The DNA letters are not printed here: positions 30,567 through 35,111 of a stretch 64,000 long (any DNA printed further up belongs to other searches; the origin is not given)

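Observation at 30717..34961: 1414-aa double activase-ATPase plus HgdB-like fusion wedged between mnmG and mnmE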

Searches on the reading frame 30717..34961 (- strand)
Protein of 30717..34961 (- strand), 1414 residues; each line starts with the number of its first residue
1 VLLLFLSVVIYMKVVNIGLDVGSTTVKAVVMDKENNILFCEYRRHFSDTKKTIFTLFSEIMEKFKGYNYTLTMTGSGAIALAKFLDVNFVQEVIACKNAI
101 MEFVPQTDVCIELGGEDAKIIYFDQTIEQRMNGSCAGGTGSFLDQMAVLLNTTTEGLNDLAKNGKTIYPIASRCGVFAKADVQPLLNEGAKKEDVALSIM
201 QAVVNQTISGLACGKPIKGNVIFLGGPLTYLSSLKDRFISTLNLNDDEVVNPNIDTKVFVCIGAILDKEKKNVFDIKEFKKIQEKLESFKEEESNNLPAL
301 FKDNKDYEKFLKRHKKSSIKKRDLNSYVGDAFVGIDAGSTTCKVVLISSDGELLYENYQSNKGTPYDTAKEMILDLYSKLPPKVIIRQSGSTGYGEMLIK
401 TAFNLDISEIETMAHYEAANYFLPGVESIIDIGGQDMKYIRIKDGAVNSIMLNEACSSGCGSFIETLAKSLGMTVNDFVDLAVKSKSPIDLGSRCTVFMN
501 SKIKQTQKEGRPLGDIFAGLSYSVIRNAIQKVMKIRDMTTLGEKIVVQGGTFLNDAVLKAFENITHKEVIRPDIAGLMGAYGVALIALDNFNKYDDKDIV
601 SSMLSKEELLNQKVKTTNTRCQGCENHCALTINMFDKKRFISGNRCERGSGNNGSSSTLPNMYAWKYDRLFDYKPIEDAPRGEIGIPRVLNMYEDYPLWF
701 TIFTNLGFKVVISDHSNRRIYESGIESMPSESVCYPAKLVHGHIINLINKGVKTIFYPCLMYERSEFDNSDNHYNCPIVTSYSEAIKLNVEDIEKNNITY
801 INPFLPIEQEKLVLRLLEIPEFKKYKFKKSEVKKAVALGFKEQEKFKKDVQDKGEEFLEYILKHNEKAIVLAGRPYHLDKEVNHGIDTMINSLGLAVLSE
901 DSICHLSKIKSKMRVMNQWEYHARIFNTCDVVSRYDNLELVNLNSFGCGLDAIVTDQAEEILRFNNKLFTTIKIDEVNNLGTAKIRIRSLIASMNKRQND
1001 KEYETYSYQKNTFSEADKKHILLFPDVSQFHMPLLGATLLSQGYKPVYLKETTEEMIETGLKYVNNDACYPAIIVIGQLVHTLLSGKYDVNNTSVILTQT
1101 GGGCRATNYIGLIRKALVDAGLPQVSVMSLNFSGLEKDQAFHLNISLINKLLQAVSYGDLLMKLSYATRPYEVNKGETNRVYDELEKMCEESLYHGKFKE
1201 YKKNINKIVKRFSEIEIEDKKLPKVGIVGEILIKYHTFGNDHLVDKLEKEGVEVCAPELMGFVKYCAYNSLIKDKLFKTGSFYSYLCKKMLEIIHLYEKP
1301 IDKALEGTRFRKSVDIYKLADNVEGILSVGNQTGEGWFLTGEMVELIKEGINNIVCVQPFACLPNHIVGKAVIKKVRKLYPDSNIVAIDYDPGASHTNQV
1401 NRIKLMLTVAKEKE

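Call 4: search_protein_families(library=pfam, proteins=[window:30717-34961:-])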
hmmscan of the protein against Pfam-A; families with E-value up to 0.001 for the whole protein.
window:30717-34961:- (1414 aa): 5 families
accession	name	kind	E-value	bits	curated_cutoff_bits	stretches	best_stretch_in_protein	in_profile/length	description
PF09989.15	DUF2229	-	8.7e-91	303.8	29.4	1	684-903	2-218/218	CoA enzyme activase uncharacterised domain (DUF2229)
PF01869.26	BcrAD_BadFG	-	1.5e-66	225.2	31.5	2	333-587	1-271/271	BadF/BadG/BcrA/BcrD ATPase family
PF01548.23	DEDD_Tnp_IS110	-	1.4e-06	28.7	29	0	17-93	1-74/155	Transposase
PF00480.26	ROK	-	0.00014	22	22.9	0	17-69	2-55/294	ROK family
PF00370.27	FGGY_N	-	0.00034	20.7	28.8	0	17-51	3-37/245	FGGY family of carbohydrate kinases, N-terminal domain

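Call 5: search_protein_families(library=ncbifam, proteins=[window:30717-34961:-], max_evalue=0.01)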
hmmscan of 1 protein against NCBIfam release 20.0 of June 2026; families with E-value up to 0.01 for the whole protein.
window:30717-34961:- (1414 aa): 9 families
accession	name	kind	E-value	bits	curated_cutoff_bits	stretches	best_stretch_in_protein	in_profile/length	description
TIGR00241.1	CoA_E_activ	domain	1.2e-74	251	125.4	2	333-586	3-248/248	acyl-CoA dehydratase activase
TIGR03286.1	methan_mark_15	hypoth_equivalog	4.9e-44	150.9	455.75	2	333-587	147-401/404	methanogenesis marker 15 protein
TIGR02259.1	benz_CoA_red_A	equivalog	3.2e-40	138.2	578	2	391-564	235-404/432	benzoyl-CoA reductase subunit A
TIGR03192.1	benz_CoA_bzdQ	equivalog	4.3e-23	82.2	380.2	2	333-586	35-285/293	benzoyl-CoA reductase, bzd-type, subunit Q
TIGR02261.1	benz_CoA_red_D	equivalog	5.6e-18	65.1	312.85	2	334-568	5-238/262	benzoyl-CoA reductase subunit D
NF009842.0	PRK13317.1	equivalog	6.9e-07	28.9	234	0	16-138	4-127/277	type II pantothenate kinase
TIGR01312.1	XylB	equivalog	0.0012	17.5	380.25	0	518-613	370-461/481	xylulokinase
NF007251.0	PRK09698.1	equivalog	0.002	17.4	253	0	12-70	4-63/304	allose kinase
NF011660.0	PRK15080.1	equivalog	0.0067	15.7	182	0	523-586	206-272/277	ethanolamine utilization protein EutJ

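Call 7: search_solved_structures(query=window:30717-34961:-, max_evalue=1)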
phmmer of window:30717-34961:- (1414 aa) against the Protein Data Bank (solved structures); distinct sequences matched with E-value up to 1: 5.
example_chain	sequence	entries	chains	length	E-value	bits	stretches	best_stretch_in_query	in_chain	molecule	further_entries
4eht_A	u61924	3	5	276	1.2e-31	112.3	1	333-595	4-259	Activator of 2-hydroxyisocaproyl-CoA dehydratase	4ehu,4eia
1hux_A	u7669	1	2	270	3.5e-27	97.5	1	333-588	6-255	ACTIVATOR OF (R)-2-HYDROXYGLUTARYL-COA DEHYDRATASE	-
9gai_D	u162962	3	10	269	2.6e-24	88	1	334-591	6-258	3-methylbenzoyl-CoA reductase alpha subunit MbdQ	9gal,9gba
7yyl_E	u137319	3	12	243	9.3e-18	66.3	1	332-588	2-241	Putative CoA-substrate-specific enzyme activase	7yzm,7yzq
9gai_C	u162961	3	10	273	2.2e-15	58.4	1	333-536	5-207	3-methylbenzoyl-CoA reductase delta subunit MbdP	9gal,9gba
